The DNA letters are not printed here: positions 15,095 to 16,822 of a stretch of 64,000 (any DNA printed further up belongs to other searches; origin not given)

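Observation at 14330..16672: Single-polypeptide fusion of cysteine synthase and a CysRS module with non-canonical HIGH and KMSKS motifs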

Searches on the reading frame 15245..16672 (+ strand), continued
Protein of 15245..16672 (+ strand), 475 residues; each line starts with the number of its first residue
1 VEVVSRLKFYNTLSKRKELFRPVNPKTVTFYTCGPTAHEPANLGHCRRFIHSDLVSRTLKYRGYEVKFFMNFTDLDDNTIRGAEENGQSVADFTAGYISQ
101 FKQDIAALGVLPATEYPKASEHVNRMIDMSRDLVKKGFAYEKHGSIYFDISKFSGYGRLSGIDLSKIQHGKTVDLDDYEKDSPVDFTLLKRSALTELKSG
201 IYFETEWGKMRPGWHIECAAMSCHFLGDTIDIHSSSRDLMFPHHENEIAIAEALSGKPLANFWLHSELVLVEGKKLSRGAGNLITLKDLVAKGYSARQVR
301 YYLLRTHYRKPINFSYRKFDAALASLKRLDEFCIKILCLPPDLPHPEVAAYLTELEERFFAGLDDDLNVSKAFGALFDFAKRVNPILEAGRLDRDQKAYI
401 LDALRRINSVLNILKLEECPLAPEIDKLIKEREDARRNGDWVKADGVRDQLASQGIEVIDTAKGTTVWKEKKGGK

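Call 42: find_encoding_contigs(protein=P0127, flank=10000, max_places=3)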
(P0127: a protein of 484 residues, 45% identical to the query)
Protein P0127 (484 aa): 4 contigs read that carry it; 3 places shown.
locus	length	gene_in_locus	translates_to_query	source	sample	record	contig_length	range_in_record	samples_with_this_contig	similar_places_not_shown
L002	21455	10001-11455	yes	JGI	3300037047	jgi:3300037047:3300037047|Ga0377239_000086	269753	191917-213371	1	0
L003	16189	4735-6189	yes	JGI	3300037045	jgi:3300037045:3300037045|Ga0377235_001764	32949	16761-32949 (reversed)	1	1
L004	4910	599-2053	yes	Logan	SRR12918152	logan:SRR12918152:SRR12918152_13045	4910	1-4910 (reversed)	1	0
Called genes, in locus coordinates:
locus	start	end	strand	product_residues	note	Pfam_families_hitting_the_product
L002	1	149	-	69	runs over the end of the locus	PF09957:VapB_antitoxin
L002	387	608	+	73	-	PF04255:DUF433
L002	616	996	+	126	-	PF18480:DUF5615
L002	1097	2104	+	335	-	PF02661:Fic, PF12802:MarR_2 (weak)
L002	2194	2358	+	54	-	PF03013:Pyr_excise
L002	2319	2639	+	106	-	-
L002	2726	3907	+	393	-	PF04015:DUF362, PF12837:Fer4_6 (faint), PF13187:Fer4_9 (weak), PF13237:Fer4_10 (weak), PF14697:Fer4_21 (weak), PF12838:Fer4_7, PF25160:LdpA_Fe-S-bd (weak), PF00037:Fer4 (weak), +1 more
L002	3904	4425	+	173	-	PF09918:DUF2148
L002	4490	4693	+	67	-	PF22544:HYDIN_VesB_CFA65-like_Ig (weak), PF07610:DUF1573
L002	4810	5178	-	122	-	-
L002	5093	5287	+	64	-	-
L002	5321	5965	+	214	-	PF01810:LysE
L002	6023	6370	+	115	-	PF07238:PilZ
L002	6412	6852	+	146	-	PF01967:MoaC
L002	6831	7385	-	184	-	PF01464:SLT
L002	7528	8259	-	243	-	PF00515:TPR_1 (weak), PF00515:TPR_1 (weak), PF07719:TPR_2 (weak), PF13181:TPR_8 (weak), PF23914:TPR_CcmH_CycH (weak), PF13414:TPR_11, PF14559:TPR_19, PF13432:TPR_16 (weak), +11 more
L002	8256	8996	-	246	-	PF13525:YfiO, PF13174:TPR_6 (faint), PF13428:TPR_14 (faint), PF13432:TPR_16 (faint), PF14559:TPR_19 (faint)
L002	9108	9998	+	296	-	PF00291:PALP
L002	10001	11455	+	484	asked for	PF01406:tRNA-synt_1e, PF09190:DALR_2 (weak)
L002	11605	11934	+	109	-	PF14716:HHH_8 (faint), PF00633:HHH (faint), PF12836:HHH_3, PF03934:T2SSK (faint), PF14520:HHH_5 (weak), PF21687:T2SSK_1st (weak)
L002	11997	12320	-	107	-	PF00137:ATP-synt_C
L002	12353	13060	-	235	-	PF00119:ATP-synt_A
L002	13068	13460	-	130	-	PF03899:ATP-synt_I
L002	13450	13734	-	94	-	PF09527:ATPase_gene1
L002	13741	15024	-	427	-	PF00202:Aminotran_3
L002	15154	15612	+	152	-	PF01668:SmpB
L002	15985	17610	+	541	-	PF13084:DUF3943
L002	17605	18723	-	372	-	-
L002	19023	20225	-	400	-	PF01103:Omp85 (weak)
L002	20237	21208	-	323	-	PF14378:PAP2_3, PF01569:PAP2, PF14360:PAP2_C (weak)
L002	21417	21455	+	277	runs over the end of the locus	PF09992:NAGPA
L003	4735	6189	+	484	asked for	PF01406:tRNA-synt_1e, PF09190:DALR_2 (weak)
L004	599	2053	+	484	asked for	PF01406:tRNA-synt_1e, PF09190:DALR_2 (weak)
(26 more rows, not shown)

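Call 43: find_encoding_contigs(protein=P0286, flank=10000, max_places=3)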
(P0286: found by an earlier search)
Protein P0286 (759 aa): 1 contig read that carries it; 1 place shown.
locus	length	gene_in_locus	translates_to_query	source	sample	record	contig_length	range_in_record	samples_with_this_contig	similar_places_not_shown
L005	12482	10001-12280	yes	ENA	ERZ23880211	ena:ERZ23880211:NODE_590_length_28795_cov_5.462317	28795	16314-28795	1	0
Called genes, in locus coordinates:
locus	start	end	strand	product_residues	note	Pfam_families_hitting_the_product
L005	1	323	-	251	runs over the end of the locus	PF02348:CTP_transf_3, PF12804:NTP_transf_3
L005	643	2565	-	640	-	PF00133:tRNA-synt_1, PF01406:tRNA-synt_1e (weak), PF09334:tRNA-synt_1g, PF00133:tRNA-synt_1, PF19303:Anticodon_3, PF08264:Anticodon_1 (weak), PF01588:tRNA_bind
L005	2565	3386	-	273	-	PF04468:PSP1, PF28472:PSP1_3rd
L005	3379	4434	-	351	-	PF13177:DNA_pol3_delta2, PF09115:DNApol3-delta_C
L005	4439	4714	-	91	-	PF00216:Bac_DNA_binding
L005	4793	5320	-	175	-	PF02357:NusG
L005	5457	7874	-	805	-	PF19838:LptD_2, PF04453:LptD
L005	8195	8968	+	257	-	PF01975:SurE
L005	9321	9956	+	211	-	PF02223:Thymidylate_kin, PF13521:AAA_28 (weak)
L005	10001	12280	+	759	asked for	PF00291:PALP, PF01406:tRNA-synt_1e, PF09190:DALR_2, PF23493:CysS_C (weak)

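Call 45: list_cluster_members(proteins=[P0133, P0135, P0136, P0137, P0138, P0140, P0142, P0143, P0144, P0145])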
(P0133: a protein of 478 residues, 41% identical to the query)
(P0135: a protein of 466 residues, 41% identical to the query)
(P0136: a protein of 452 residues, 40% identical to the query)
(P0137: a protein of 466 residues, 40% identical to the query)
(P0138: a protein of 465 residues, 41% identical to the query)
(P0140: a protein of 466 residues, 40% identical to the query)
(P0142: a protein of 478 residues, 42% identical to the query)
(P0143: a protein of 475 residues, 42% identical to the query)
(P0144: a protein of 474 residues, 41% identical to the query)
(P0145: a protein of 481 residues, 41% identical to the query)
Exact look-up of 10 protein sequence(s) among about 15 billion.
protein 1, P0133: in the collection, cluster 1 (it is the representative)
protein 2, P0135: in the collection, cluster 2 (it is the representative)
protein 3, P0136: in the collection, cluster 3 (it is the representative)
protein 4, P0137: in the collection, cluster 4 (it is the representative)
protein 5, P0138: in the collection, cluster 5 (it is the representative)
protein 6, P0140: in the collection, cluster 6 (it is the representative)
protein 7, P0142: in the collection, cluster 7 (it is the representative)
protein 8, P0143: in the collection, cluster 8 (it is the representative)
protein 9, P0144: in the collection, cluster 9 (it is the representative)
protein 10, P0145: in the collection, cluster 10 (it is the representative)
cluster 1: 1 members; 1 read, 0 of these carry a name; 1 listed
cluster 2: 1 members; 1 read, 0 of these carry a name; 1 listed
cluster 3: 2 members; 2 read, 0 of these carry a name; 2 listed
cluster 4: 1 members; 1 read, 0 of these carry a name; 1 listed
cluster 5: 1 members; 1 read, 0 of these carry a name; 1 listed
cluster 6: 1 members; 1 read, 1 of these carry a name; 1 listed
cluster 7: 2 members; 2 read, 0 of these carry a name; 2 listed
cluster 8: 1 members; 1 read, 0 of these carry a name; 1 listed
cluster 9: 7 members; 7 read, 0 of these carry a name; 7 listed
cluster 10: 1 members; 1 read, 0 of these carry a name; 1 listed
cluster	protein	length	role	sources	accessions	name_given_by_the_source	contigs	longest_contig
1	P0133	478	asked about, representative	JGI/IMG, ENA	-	-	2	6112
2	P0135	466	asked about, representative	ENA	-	-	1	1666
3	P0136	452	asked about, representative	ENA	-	-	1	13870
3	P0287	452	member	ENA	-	-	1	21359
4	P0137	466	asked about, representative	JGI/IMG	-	-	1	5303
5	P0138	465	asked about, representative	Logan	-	-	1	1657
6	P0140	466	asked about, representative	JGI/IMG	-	cysteinyl-tRNA synthetase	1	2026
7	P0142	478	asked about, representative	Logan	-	-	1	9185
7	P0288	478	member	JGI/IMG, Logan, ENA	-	-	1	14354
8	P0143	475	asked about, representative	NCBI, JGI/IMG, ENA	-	-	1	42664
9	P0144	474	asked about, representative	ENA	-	-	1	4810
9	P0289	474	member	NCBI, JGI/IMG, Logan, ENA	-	-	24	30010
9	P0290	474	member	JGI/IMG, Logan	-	-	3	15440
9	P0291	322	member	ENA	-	-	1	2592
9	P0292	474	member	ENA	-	-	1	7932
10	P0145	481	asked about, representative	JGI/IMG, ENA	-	-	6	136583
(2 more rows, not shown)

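Call 52: search_protein_families(library=pfam, proteins=[L002:9108-9998:+], max_evalue=0.00001)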
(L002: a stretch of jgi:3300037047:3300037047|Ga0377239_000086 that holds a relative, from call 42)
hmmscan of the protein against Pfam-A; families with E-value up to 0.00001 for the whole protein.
L002:9108-9998:+ (296 aa): 1 family
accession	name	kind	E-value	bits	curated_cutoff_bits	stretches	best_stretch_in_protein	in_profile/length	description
PF00291.31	PALP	-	1.7e-72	244.7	35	1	5-283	2-295/295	Pyridoxal-phosphate dependent enzyme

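Call 62: find_encoding_contigs(protein=P0277, flank=8000, max_places=2)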
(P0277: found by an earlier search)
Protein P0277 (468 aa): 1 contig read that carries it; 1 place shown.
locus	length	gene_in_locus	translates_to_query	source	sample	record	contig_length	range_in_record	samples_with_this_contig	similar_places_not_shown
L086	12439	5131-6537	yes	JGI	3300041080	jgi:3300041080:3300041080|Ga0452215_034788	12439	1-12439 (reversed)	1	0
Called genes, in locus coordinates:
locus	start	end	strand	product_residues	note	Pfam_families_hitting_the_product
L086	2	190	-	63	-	?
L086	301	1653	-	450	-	PF00989:PAS, PF08448:PAS_4, PF13188:PAS_8, PF13426:PAS_9, PF00158:Sigma54_activat, PF14532:Sigma54_activ_2, PF25601:AAA_lid_14, PF02954:HTH_8, +1 more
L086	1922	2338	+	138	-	PF00072:Response_reg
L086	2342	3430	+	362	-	PF08448:PAS_4, PF13426:PAS_9, PF02518:HATPase_c, PF14501:HATPase_c_5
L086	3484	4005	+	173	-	PF00072:Response_reg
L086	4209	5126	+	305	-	PF00291:PALP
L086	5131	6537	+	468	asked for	PF01406:tRNA-synt_1e, PF01921:tRNA-synt_1f (faint), PF09334:tRNA-synt_1g (faint), PF09190:DALR_2, PF23493:CysS_C (faint)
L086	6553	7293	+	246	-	PF00899:ThiF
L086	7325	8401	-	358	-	PF08735:DUF1786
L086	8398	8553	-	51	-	-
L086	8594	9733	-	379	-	PF04389:Peptidase_M28, PF05343:Peptidase_M42 (faint), PF01546:Peptidase_M20, PF07687:M20_dimer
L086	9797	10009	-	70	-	-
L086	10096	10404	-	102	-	PF14358:DUF4405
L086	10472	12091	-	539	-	PF00370:FGGY_N, PF02782:FGGY_C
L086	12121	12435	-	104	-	PF00596:Aldolase_II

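Call 67: search_dna_similar(query=P0181, collection=plasmids, mode=protein, max_rows=60, max_evalue=1e-30)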
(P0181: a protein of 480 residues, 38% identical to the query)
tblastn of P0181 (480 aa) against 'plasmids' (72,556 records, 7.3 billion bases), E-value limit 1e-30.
Records with a match: 630; places in all: 633; records where one place covers at least 80% of the query: 621.
Best place of each record, by identity: <60% 630.
By first word of the organism name: Klebsiella 503; Escherichia 26; Clostridioides 12; Salmonella 10; Paracoccus 6; Paraburkholderia 5; Sinorhizobium 4; Variovorax 4; Bacillus 3; Acinetobacter 3; and 41 more.
By predicted mobility (MOB-suite, as given by PLSDB): non-mobilizable 488; conjugative 127; mobilizable 15.
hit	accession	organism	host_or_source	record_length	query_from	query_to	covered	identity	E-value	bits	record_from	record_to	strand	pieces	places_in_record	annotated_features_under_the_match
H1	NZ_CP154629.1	Acetoanaerobium noterae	cell culture,Sludge of a digestion ...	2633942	1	472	98%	49.5%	2e-149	478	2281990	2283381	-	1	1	none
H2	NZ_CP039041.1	Piscirickettsia salmonis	Salmo salar,cell culture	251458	1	472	98%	48.7%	1e-143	462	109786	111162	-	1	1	cysS: cysteine--tRNA ligase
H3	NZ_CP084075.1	Fusobacterium vincentii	-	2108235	1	471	98%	48.8%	7e-138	445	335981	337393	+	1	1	none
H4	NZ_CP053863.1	Klebsiella pneumoniae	Homo sapiens,cell culture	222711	1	476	99%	47.9%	1e-144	464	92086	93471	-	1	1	cysS: cysteine--tRNA ligase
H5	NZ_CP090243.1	Klebsiella pneumoniae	Homo sapiens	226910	1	476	99%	47.9%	2e-144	464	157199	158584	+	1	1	cysS: cysteine--tRNA ligase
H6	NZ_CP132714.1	Klebsiella pneumoniae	Homo sapiens,CSF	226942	1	476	99%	47.9%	2e-144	464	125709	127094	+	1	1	cysS: cysteine--tRNA ligase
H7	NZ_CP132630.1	Klebsiella pneumoniae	Homo sapiens,blood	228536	1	476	99%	47.9%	2e-144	464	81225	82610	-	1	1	cysS: cysteine--tRNA ligase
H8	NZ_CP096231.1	Klebsiella pneumoniae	Homo sapiens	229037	1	476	99%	47.9%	2e-144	464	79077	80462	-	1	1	cysS: cysteine--tRNA ligase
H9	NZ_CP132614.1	Klebsiella pneumoniae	Homo sapiens,urine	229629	1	476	99%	47.9%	2e-144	464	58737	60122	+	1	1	cysS: cysteine--tRNA ligase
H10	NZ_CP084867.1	Klebsiella pneumoniae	Homo sapiens,Whole organism,liver ...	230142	1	476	99%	47.9%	2e-144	464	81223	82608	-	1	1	cysS: cysteine--tRNA ligase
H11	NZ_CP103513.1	Klebsiella pneumoniae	Homo sapiens,blood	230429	1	476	99%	47.9%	2e-144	464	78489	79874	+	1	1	cysS: cysteine--tRNA ligase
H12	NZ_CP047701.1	Klebsiella pneumoniae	Rectal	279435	1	476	99%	47.9%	2e-144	464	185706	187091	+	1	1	cysS: cysteine--tRNA ligase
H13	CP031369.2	Klebsiella pneumoniae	Homo sapiens,blood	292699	1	476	99%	47.9%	2e-144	464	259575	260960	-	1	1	cysteine--tRNA ligase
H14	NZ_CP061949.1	Klebsiella pneumoniae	Homo sapiens,whole organism,blood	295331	1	476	99%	47.9%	2e-144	464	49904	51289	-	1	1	cysS: cysteine--tRNA ligase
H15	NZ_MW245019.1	Klebsiella pneumoniae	-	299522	1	476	99%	47.9%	2e-144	464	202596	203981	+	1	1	cysS: cysteine--tRNA ligase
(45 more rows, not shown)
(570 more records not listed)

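Call 73: search_protein_families(library=ncbifam, proteins=[P0121, P0127, P0125, P0129], max_evalue=1e-40)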
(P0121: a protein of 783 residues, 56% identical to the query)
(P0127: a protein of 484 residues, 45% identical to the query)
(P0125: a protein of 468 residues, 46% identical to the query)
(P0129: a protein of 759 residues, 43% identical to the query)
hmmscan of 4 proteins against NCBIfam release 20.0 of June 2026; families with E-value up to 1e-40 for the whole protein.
P0121 (783 aa): 12 families
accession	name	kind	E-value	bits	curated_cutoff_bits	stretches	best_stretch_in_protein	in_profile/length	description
TIGR00435.1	cysS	equivalog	4e-135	451.5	340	1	320-782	1-465/466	cysteine--tRNA ligase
TIGR01138.1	cysM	equivalog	1.5e-113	379.1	394.2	1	15-305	2-290/290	cysteine synthase B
NF011108.0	PRK14536.1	equivalog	3.3e-112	375.8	780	1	319-782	2-489/490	cysteine--tRNA ligase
TIGR01136.1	cysKM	subfamily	1.2e-111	372.9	344.15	1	16-305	2-299/299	cysteine synthase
NF008735.0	PRK11761.1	equivalog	4.6e-107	357.7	413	1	11-306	2-295/296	cysteine synthase CysM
TIGR01139.1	cysK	equivalog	7.3e-99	330.8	350.95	1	17-305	3-298/298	cysteine synthase A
TIGR01137.1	cysta_beta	equivalog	1.2e-87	294.5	510.25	1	13-302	3-308/457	cystathionine beta-synthase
NF007989.0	PRK10717.1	equivalog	1.3e-81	274.3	387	1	10-306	3-319/334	cysteine synthase A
NF053679.1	CysteaSynCapA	equivalog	4.3e-70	236.1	600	1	9-301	4-316/329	cysteate synthase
NF011107.0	PRK14534.1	equivalog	1.5e-67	228.6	744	1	321-777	4-475/481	cysteine--tRNA ligase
TIGR03447.1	mycothiol_MshC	equivalog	5.1e-67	226.5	485.1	1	314-726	12-409/411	cysteine--1-D-myo-inosityl 2-amino-2-deoxy-alpha-D-glucopyranoside ligase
TIGR03945.1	PLP_SbnA_fam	equivalog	5.2e-61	206.4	349.95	1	15-302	1-297/304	2,3-diaminopropionate biosynthesis protein SbnA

P0127 (484 aa): 4 families
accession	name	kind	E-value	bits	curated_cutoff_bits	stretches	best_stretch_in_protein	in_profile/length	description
TIGR00435.1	cysS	equivalog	4.2e-112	375.6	340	1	3-465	1-465/466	cysteine--tRNA ligase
NF011108.0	PRK14536.1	equivalog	7.1e-91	305.4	780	1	1-466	1-490/490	cysteine--tRNA ligase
TIGR03447.1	mycothiol_MshC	equivalog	1.4e-59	202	485.1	1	2-382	17-388/411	cysteine--1-D-myo-inosityl 2-amino-2-deoxy-alpha-D-glucopyranoside ligase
NF011107.0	PRK14534.1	equivalog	6.1e-53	180.5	744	1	22-465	20-480/481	cysteine--tRNA ligase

P0125 (468 aa): 4 families
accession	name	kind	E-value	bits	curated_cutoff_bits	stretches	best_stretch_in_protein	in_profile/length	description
TIGR00435.1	cysS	equivalog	8.5e-117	391.1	340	1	2-465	1-464/466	cysteine--tRNA ligase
NF011108.0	PRK14536.1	equivalog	3.3e-102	342.8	780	1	2-462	3-485/490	cysteine--tRNA ligase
NF011107.0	PRK14534.1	equivalog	5.8e-62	210.2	744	1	1-465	2-479/481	cysteine--tRNA ligase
TIGR03447.1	mycothiol_MshC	equivalog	7e-62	209.6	485.1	1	2-387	18-393/411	cysteine--1-D-myo-inosityl 2-amino-2-deoxy-alpha-D-glucopyranoside ligase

P0129 (759 aa): 11 families
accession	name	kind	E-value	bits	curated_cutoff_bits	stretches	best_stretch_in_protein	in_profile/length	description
TIGR01136.1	cysKM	subfamily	6.6e-110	367.2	344.15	1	6-295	2-299/299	cysteine synthase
TIGR01138.1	cysM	equivalog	2.1e-108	362.3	394.2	1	4-295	1-290/290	cysteine synthase B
NF008735.0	PRK11761.1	equivalog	1.4e-101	339.6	413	1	2-296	3-295/296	cysteine synthase CysM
TIGR01139.1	cysK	equivalog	3.7e-96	321.9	350.95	1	7-295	3-298/298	cysteine synthase A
TIGR00435.1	cysS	equivalog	3e-89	300.2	340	1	303-756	1-457/466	cysteine--tRNA ligase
TIGR01137.1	cysta_beta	equivalog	3.9e-83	279.6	510.25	1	2-292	2-308/457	cystathionine beta-synthase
NF007989.0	PRK10717.1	equivalog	1.4e-81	274.2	387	1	2-294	5-317/334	cysteine synthase A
NF011108.0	PRK14536.1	equivalog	5.6e-70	236.5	780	1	302-756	2-481/490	cysteine--tRNA ligase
NF053679.1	CysteaSynCapA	equivalog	2.1e-62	210.8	600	1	3-292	8-317/329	cysteate synthase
TIGR03945.1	PLP_SbnA_fam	equivalog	2e-61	207.7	349.95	1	5-292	1-297/304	2,3-diaminopropionate biosynthesis protein SbnA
NF011107.0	PRK14534.1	equivalog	8.5e-44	150.3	744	1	311-755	8-471/481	cysteine--tRNA ligase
